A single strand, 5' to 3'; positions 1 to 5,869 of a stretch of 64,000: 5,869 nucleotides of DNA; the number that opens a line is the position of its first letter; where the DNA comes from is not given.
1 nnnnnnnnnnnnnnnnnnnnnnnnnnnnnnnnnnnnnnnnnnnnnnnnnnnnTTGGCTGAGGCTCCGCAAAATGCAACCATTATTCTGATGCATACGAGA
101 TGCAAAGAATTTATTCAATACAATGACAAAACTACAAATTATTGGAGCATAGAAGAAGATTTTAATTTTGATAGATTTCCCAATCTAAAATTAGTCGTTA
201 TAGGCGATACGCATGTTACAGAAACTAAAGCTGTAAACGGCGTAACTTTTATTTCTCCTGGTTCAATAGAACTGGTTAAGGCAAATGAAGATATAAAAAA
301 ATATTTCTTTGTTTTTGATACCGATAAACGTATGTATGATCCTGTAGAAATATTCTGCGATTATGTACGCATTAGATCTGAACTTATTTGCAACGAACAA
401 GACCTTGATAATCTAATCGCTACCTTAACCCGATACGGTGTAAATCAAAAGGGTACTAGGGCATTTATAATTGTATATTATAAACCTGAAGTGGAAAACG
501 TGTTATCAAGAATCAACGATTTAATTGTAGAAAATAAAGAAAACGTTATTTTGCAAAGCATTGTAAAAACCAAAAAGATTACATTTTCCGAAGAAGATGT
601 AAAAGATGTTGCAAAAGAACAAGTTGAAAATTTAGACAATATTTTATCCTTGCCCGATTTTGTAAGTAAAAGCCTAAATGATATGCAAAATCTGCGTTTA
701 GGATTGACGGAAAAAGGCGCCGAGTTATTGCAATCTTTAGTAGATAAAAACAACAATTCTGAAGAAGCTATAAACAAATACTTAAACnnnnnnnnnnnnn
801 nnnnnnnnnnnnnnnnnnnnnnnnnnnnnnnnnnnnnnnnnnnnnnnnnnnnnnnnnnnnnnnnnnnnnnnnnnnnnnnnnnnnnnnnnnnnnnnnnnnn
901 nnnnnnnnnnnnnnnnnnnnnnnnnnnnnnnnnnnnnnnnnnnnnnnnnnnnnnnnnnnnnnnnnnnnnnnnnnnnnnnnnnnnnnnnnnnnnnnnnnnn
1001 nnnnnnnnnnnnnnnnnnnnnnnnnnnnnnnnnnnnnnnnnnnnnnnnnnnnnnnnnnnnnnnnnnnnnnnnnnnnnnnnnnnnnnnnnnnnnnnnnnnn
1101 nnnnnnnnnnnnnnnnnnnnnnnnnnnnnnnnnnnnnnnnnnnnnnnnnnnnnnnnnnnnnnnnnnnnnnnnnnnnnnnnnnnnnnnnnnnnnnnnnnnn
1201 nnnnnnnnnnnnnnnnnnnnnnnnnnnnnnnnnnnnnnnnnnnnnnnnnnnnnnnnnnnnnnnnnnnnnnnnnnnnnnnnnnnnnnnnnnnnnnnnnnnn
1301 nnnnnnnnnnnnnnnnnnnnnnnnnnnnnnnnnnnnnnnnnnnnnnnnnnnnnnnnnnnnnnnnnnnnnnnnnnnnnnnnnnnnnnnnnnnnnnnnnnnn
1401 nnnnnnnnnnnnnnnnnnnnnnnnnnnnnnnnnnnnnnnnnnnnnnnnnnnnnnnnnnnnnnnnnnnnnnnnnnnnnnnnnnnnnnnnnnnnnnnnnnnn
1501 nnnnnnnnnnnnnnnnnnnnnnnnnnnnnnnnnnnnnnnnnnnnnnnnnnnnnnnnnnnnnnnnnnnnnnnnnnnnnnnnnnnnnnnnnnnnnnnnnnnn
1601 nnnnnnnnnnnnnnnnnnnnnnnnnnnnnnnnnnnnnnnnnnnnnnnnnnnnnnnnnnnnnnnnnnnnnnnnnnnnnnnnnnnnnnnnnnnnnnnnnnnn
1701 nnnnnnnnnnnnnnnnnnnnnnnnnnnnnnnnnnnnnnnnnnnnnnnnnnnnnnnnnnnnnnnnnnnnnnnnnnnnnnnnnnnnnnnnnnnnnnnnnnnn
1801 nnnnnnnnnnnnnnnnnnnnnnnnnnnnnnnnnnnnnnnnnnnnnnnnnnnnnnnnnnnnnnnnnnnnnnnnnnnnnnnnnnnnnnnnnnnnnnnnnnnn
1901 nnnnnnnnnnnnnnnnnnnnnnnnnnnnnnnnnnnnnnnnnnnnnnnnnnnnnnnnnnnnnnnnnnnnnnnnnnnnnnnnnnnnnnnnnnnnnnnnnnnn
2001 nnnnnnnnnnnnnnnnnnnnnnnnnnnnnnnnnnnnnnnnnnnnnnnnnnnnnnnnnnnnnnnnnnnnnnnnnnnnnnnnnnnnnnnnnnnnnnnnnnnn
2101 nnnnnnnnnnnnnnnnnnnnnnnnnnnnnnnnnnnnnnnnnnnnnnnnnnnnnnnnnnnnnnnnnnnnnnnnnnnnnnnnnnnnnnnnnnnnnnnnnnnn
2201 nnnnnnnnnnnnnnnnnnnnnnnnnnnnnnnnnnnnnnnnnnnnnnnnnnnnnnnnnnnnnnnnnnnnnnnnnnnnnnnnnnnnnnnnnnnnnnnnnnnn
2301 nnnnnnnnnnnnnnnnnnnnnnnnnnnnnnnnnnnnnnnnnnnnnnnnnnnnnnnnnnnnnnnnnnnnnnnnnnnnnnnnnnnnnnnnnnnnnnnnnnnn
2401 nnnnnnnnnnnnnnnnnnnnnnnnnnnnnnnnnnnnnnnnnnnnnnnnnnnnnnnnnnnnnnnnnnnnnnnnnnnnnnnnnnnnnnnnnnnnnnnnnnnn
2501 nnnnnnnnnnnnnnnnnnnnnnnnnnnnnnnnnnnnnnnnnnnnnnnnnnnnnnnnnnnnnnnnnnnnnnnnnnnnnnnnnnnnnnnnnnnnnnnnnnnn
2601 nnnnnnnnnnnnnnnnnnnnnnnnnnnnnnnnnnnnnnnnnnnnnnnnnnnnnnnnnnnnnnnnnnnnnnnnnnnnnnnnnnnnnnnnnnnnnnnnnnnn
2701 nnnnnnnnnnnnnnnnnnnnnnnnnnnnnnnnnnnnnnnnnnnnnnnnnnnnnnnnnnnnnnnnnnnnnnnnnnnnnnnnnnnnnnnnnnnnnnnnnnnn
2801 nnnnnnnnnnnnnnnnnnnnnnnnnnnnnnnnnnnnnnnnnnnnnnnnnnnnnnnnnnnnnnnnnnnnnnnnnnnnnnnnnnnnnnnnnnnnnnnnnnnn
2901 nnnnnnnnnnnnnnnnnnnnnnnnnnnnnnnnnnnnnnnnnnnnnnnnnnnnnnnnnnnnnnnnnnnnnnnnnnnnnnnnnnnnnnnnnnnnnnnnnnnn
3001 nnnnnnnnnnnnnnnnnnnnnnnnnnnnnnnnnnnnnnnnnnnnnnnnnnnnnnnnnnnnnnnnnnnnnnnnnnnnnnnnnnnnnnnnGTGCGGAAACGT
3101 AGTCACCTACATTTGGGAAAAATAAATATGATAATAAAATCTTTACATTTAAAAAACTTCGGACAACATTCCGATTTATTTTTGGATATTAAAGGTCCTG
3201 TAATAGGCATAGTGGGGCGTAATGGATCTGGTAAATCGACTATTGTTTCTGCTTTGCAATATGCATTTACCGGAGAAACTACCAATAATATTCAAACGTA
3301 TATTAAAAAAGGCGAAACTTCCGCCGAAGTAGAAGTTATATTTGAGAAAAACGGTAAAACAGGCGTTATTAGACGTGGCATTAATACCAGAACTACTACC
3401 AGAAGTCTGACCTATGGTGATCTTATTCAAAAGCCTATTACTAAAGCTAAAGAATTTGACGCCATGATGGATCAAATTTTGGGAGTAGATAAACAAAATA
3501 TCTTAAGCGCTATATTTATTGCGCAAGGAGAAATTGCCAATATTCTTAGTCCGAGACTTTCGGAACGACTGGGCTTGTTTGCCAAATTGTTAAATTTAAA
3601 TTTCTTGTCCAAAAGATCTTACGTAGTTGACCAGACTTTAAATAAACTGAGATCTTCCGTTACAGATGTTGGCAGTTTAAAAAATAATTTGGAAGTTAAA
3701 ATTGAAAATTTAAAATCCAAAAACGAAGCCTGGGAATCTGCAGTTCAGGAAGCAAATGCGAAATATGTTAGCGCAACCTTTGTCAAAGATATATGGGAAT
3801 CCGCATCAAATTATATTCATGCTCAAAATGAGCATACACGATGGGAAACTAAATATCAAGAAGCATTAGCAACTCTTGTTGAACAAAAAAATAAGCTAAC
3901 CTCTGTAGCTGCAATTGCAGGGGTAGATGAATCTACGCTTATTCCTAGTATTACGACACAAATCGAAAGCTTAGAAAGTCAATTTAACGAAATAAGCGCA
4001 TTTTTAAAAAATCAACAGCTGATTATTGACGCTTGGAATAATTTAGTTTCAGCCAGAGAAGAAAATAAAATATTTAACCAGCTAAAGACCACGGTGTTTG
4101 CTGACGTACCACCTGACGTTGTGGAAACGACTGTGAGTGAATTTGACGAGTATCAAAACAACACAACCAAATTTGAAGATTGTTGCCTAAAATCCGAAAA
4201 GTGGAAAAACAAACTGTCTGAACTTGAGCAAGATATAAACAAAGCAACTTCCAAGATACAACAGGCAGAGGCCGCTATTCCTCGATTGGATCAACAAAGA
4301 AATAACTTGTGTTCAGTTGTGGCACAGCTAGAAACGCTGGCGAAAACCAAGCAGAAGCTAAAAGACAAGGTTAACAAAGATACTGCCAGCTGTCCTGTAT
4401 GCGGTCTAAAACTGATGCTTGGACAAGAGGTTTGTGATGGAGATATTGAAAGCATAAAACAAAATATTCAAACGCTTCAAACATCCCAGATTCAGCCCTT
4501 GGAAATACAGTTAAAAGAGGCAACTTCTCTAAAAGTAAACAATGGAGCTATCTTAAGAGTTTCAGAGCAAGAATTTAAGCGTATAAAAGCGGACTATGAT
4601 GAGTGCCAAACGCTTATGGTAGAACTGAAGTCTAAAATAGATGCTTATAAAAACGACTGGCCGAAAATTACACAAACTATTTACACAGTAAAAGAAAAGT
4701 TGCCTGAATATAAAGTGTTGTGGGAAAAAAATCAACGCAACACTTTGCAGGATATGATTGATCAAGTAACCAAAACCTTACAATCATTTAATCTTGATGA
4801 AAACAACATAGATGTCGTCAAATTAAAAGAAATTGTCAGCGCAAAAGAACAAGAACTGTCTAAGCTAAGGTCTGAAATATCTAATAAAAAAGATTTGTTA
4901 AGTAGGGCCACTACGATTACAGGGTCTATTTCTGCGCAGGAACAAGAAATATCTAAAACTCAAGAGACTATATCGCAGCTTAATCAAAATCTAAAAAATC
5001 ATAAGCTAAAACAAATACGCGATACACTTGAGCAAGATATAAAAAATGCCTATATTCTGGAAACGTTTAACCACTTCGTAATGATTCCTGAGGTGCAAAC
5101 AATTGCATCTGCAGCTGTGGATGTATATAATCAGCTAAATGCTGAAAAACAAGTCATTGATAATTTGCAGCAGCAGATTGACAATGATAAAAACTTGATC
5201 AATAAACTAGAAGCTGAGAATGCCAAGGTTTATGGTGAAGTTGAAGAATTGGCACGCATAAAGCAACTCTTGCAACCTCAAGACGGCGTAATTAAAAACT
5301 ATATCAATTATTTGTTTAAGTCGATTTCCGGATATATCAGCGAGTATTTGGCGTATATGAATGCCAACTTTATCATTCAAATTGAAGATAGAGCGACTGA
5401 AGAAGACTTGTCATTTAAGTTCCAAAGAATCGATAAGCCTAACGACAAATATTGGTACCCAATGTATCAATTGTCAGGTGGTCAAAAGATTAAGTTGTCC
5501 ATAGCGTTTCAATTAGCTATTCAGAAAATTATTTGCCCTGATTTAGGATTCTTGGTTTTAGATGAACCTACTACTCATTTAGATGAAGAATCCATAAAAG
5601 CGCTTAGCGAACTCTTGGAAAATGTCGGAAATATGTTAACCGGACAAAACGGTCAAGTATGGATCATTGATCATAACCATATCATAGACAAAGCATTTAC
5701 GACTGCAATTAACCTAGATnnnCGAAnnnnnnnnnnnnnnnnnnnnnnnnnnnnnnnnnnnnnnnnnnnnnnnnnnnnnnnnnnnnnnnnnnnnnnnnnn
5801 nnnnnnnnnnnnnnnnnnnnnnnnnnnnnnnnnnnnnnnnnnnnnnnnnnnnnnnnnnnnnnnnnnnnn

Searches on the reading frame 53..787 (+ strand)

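Call 100: search_protein_families(library=pfam, alignment_id=A7, max_evalue=0.0001)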
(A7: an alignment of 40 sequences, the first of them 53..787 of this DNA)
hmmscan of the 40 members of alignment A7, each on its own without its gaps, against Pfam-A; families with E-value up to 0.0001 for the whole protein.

A. member 1, window:53-787:+ (245 aa): 0 families

B. families by the number of members that match (of 40 scanned): 8 families
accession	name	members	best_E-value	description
PF02511.20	Thy1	1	6.2e-43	Thymidylate synthase complementing protein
PF05063.20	MT-A70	1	4.8e-30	MT-A70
PF00899.27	ThiF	1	1.6e-27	ThiF family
PF01469.24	Pentapeptide_2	1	1.3e-22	Pentapeptide repeats (8 copies)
PF00692.24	dUTPase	1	2.8e-18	dUTPase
PF14354.12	Lar_restr_allev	1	3.9e-12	Restriction alleviation protein Lar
PF06356.17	DUF1064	1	1.7e-07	Protein of unknown function (DUF1064)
PF00166.26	Cpn10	1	8.9e-06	Chaperonin 10 Kd subunit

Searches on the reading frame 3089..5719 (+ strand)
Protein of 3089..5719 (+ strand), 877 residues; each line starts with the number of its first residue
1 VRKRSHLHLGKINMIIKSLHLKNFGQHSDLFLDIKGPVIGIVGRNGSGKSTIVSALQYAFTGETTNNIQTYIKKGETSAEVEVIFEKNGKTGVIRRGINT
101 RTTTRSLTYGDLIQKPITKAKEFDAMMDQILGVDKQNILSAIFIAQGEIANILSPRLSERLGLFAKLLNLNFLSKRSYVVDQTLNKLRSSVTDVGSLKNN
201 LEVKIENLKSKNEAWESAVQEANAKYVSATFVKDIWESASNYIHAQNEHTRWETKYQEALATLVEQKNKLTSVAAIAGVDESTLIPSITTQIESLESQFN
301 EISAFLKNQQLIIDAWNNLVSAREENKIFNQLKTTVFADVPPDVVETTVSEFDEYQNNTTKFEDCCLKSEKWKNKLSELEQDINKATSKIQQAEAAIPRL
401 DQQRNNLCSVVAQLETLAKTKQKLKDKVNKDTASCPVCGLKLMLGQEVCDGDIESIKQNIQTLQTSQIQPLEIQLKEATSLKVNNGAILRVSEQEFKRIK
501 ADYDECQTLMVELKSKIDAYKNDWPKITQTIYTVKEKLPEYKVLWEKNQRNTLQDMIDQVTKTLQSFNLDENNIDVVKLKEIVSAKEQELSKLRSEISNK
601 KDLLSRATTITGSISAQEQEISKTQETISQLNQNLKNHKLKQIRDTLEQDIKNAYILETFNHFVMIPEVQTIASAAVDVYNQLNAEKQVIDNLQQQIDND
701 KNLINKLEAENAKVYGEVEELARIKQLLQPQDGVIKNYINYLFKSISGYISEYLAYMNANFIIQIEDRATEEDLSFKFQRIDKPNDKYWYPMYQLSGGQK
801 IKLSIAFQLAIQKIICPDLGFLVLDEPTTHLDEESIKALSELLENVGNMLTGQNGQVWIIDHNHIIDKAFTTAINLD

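Call 56: search_protein_families(library=pfam, proteins=[window:3089-5719:+], max_evalue=0.001)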
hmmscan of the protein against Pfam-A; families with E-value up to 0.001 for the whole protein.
window:3089-5719:+ (877 aa): 8 families
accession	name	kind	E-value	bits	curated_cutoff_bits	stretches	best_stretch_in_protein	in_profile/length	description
PF13476.12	AAA_23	-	3.9e-20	73.8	27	1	18-217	1-195/201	AAA domain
PF02463.25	SMC_N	-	3.3e-14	53.3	40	1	16-862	2-197/220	RecF/RecN/SMC N terminal domain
PF13304.12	AAA_21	-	2.1e-11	44.9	27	2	740-856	184-292/304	AAA domain, putative AbiEii toxin, Type IV TA system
PF13175.12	AAA_15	-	9.9e-07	29.1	32.1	1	14-405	1-266/374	AAA ATPase domain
PF13555.12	AAA_29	-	2.2e-06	27.8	27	1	20-65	5-51/61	P-loop containing region of AAA domain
PF13558.12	SbcC_Walker_B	-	8.1e-05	23.2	27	1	775-844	11-89/90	SbcC/RAD50-like, Walker B motif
PF00005.33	ABC_tran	-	8.5e-05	23.6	25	1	35-87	10-67/137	ABC transporter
PF13514.12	AAA_27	-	9.7e-05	22.5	22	1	14-73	1-63/206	AAA domain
